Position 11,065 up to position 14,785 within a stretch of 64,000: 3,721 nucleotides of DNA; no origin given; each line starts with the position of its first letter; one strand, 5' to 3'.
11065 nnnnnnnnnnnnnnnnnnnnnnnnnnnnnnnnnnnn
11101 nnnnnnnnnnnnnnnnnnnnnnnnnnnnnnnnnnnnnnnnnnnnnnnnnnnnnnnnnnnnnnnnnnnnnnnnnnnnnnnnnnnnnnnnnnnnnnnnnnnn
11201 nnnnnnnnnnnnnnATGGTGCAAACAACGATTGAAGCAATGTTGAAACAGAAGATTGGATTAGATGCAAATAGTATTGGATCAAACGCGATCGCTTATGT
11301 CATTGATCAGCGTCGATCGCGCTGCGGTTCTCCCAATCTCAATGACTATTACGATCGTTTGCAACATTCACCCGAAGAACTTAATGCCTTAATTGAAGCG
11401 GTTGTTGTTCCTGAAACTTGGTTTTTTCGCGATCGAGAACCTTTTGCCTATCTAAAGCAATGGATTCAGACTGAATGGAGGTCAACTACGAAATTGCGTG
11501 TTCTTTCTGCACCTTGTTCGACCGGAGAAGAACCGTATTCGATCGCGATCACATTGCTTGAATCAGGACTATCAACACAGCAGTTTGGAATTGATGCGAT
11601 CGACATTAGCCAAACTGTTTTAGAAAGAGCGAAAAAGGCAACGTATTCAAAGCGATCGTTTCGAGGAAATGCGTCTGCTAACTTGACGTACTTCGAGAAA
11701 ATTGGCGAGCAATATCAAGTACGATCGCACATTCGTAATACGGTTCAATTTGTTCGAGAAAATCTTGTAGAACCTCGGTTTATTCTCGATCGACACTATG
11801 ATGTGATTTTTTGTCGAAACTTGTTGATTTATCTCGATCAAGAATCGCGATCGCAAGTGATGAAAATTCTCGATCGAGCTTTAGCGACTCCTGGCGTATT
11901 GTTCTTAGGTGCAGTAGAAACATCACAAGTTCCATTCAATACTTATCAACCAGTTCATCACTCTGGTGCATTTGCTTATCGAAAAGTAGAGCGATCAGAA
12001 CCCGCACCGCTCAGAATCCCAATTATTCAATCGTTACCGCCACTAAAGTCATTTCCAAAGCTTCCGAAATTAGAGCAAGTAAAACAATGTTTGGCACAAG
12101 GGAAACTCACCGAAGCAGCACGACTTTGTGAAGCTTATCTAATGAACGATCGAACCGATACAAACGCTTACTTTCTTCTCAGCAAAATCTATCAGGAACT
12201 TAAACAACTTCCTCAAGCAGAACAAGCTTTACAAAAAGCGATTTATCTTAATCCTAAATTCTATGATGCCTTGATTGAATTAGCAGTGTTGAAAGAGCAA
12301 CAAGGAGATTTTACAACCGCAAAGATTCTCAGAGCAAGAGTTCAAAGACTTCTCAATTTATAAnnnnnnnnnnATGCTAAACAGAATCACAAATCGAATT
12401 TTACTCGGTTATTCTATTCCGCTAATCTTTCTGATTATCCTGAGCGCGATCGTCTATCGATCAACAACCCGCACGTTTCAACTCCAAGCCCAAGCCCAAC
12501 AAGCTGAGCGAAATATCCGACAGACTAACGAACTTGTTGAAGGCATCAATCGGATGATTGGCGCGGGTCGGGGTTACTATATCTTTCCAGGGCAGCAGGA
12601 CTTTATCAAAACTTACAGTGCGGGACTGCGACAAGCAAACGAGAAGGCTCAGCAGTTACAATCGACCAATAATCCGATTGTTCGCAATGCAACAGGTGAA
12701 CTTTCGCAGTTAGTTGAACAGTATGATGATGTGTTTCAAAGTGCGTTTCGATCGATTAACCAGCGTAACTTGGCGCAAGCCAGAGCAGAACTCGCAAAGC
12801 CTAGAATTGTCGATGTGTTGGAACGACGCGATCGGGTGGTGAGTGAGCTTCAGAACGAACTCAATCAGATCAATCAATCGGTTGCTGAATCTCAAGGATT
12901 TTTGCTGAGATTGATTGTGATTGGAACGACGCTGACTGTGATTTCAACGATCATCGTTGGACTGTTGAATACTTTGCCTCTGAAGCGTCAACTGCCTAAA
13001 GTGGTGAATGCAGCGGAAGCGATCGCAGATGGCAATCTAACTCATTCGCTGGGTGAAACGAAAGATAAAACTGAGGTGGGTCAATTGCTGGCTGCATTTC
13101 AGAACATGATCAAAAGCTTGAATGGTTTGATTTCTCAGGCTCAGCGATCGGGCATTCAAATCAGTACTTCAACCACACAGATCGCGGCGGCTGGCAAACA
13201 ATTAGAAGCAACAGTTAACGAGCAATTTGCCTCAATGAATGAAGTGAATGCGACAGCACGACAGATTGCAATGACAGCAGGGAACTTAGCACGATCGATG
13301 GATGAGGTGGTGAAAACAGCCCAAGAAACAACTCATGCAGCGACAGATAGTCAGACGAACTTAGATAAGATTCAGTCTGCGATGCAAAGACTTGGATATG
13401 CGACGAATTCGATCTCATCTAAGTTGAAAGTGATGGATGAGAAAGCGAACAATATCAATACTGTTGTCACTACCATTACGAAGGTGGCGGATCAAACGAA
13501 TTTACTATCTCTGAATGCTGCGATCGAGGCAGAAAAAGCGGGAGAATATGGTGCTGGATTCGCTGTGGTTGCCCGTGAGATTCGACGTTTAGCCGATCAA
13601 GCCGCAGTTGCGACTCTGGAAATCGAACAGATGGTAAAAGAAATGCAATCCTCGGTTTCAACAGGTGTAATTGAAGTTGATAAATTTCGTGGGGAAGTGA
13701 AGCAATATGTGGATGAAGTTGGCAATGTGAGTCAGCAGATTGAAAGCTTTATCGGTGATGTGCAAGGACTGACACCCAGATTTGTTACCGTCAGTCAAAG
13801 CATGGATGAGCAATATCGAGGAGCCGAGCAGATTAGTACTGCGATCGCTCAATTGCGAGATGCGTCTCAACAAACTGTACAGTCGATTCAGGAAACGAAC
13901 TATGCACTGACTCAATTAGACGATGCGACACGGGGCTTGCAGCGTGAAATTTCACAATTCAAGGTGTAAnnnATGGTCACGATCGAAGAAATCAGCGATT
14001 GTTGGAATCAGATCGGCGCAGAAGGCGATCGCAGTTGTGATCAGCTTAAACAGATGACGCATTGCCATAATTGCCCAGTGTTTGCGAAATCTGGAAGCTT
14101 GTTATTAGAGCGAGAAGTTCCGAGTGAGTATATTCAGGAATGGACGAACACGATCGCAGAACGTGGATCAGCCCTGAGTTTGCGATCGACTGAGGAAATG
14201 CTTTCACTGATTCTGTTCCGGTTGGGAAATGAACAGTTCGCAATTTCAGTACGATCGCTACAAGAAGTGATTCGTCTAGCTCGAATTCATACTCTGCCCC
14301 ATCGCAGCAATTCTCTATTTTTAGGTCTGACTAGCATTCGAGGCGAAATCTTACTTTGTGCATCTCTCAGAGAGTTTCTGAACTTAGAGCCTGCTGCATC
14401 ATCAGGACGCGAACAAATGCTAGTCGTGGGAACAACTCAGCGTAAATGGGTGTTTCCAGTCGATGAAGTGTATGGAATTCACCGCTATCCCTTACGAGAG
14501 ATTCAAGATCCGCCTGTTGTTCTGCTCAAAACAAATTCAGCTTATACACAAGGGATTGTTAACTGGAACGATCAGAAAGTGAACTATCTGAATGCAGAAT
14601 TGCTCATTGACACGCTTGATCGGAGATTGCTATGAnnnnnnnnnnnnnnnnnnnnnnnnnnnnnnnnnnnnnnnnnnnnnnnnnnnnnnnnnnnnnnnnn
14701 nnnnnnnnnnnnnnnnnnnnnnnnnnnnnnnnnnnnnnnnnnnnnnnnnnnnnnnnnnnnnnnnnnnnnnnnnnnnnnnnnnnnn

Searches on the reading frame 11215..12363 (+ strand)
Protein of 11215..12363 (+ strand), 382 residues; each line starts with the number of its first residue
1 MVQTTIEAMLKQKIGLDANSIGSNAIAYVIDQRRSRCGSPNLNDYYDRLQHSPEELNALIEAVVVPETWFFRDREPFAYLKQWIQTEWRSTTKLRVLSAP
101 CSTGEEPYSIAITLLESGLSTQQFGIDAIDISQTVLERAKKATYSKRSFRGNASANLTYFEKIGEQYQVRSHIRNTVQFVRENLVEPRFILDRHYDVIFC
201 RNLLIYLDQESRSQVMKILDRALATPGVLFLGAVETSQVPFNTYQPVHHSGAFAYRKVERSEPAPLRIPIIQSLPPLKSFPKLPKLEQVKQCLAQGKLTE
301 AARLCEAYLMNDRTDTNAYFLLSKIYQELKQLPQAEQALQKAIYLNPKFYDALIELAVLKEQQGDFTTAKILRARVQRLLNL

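Call 6: search_protein_families(library=pfam, proteins=[window:11215-12363:+], max_evalue=0.001)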
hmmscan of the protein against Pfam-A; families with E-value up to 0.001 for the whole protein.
window:11215-12363:+ (382 aa): 10 families
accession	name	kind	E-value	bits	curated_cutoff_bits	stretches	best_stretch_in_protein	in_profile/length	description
PF01739.24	CheR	-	2.3e-43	148.4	27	1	67-236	2-178/195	CheR methyltransferase, SAM binding domain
PF13431.12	TPR_17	-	3.4e-08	33.6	24.4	1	339-370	2-33/34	Tetratricopeptide repeat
PF14559.12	TPR_19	-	4.7e-08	33.7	25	1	293-347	2-56/68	Tetratricopeptide repeat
PF13181.12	TPR_8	-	7.5e-07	29.3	25.7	1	317-348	2-33/34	Tetratricopeptide repeat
PF07719.23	TPR_2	-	2.6e-06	27.6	27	1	318-348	3-33/34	Tetratricopeptide repeat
PF00515.34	TPR_1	-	9.6e-05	22.5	27.8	1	324-349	9-34/34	Tetratricopeptide repeat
PF13428.12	TPR_14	-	0.00022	22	23.5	0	317-358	2-43/44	Tetratricopeptide repeat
PF23914.1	TPR_CcmH_CycH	-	0.00022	21.6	42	1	309-366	43-100/158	Cytochrome c-type biogenesis protein H TPR domain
PF13649.12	Methyltransf_25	-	0.00044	21.3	27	0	176-225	47-95/97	Methyltransferase domain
PF13432.12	TPR_16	-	0.00059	20.7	32.7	0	324-369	5-50/65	Tetratricopeptide repeat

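Call 7: search_protein_families(library=ncbifam, proteins=[window:11215-12363:+], max_evalue=0.001)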
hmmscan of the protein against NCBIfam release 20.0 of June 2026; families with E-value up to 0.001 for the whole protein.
window:11215-12363:+ (382 aa): 6 families
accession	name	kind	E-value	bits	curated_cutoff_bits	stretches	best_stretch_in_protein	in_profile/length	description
NF007902.0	PRK10611.1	equivalog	6.6e-30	104.3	435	1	51-236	77-265/287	protein-glutamate O-methyltransferase CheR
NF040959.1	MamA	equivalog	7.8e-08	32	200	1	299-370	122-193/204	magnetosome protein MamA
TIGR02917.1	PEP_TPR_lipo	equivalog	4e-07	28.3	312.2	1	291-370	440-519/899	XrtA/PEP-CTERM system TPR-repeat protein PrsT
TIGR00540.1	TPR_hemY_coli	hypoth_equivalog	1.3e-05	24.2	142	1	293-371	303-380/385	heme biosynthesis-associated TPR protein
TIGR02521.1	type_IV_pilW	equivalog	5.9e-05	22.7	154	1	292-352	41-101/234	type IV pilus biogenesis/stability protein PilW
NF033920.0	C39_PA2778_fam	equivalog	0.00045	19.7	150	1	284-375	158-249/255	PA2778 family cysteine peptidase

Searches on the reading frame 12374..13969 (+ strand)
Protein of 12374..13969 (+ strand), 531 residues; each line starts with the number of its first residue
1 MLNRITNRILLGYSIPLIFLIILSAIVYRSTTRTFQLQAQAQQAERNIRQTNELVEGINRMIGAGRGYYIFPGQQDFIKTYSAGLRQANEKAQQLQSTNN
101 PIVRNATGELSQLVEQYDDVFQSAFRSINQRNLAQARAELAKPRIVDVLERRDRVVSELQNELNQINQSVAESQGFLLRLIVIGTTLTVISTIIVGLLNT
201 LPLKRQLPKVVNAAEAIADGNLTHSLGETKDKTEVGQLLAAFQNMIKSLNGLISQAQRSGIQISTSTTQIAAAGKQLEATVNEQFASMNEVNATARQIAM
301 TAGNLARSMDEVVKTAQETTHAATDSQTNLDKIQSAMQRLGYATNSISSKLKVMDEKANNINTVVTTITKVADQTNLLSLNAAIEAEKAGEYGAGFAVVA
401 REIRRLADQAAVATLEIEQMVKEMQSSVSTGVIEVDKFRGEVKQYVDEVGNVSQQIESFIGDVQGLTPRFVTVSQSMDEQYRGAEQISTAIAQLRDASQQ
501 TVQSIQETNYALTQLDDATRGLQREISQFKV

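Call 6: search_protein_families(library=pfam, proteins=[window:12374-13969:+], max_evalue=0.001)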
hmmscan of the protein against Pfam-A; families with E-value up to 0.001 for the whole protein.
window:12374-13969:+ (531 aa): 5 families
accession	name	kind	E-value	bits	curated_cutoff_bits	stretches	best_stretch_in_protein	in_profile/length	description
PF00015.26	MCPsignal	-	7.6e-32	111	34.6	1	315-496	3-170/172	Methyl-accepting chemotaxis protein (MCP) signalling domain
PF00672.30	HAMP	-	2.2e-08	34.7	25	1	209-250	12-52/53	HAMP domain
PF05227.19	CHASE3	-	4.4e-06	27.1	28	1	40-166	4-131/138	CHASE3 domain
PF04108.17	ATG17_like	-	2.6e-05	24.3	43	0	283-508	106-280/355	Autophagy protein ATG17-like domain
PF14425.11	Imm3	-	0.00049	20.6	25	0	88-161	36-110/119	Immunity protein Imm3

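Call 7: search_protein_families(library=ncbifam, proteins=[window:12374-13969:+], max_evalue=0.001)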
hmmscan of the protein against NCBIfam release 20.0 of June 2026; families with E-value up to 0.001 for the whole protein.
window:12374-13969:+ (531 aa): 12 families
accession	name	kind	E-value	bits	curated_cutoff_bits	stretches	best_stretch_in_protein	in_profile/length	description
NF058645.1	MCPCtpMPsAe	equivalog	2e-37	129.2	900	2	158-432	184-459/558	methyl-accepting chemotaxis protein CtpM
NF047851.1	MCPCitTducer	equivalog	2.4e-34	119.4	900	1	107-531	121-516/553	methyl-accepting chemotaxis citrate transducer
NF041847.1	transduc_aer2_vibrio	equivalog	1.7e-29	102.6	1200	1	191-529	445-752/804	aerotaxis transducer Aer2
NF011622.0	PRK15048.1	equivalog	8.8e-29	101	900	1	194-530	209-514/553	methyl-accepting chemotaxis protein II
NF011615.0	PRK15041.1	equivalog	5.4e-25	88.1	947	1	86-530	116-516/554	methyl-accepting chemotaxis protein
NF007309.0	PRK09793.1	equivalog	9.4e-25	87.6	903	1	160-529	167-511/533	methyl-accepting chemotaxis protein IV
NF050802.1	AspChtxCcaA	equivalog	1.3e-18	66.7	1300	1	241-435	456-646/700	aspartate chemotaxis receptor CcaA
TIGR02169.1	SMC_prok_A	equivalog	3.9e-07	28.2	729.4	1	241-380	320-460/1165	chromosome segregation protein SMC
TIGR02168.1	SMC_prok_B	equivalog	1.2e-06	26.6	567.35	1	234-514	676-949/1181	chromosome segregation protein SMC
TIGR04527.1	mycoplas_twoTM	subfamily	8.2e-06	25.7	125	0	232-375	35-173/248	MG_279/MG_280 family protein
TIGR04523.1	Mplasa_alph_rch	subfamily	5.3e-05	21.3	270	0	401-530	440-574/745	helix-rich protein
NF002244.0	PRK01156.1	equivalog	0.0004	18.6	847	0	243-375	590-728/895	DNA double-strand break repair ATPase Rad50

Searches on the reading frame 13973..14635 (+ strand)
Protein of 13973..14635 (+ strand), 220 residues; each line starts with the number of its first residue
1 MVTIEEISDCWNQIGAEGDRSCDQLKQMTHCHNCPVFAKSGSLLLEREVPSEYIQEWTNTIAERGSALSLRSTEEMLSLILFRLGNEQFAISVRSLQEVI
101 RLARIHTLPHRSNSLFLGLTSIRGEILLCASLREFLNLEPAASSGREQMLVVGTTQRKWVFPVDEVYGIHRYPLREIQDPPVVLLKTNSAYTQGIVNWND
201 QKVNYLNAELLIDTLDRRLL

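Call 6: search_protein_families(library=pfam, proteins=[window:13973-14635:+], max_evalue=0.001)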
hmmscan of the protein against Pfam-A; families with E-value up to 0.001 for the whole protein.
window:13973-14635:+ (220 aa): 1 family
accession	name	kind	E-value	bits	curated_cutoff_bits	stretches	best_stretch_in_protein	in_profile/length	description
PF01584.24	CheW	-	4.4e-25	88.3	23.5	1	79-213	2-135/138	CheW-like domain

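Call 7: search_protein_families(library=ncbifam, proteins=[window:13973-14635:+], max_evalue=0.001)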
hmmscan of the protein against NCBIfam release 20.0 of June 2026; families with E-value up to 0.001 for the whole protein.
window:13973-14635:+ (220 aa): 0 families
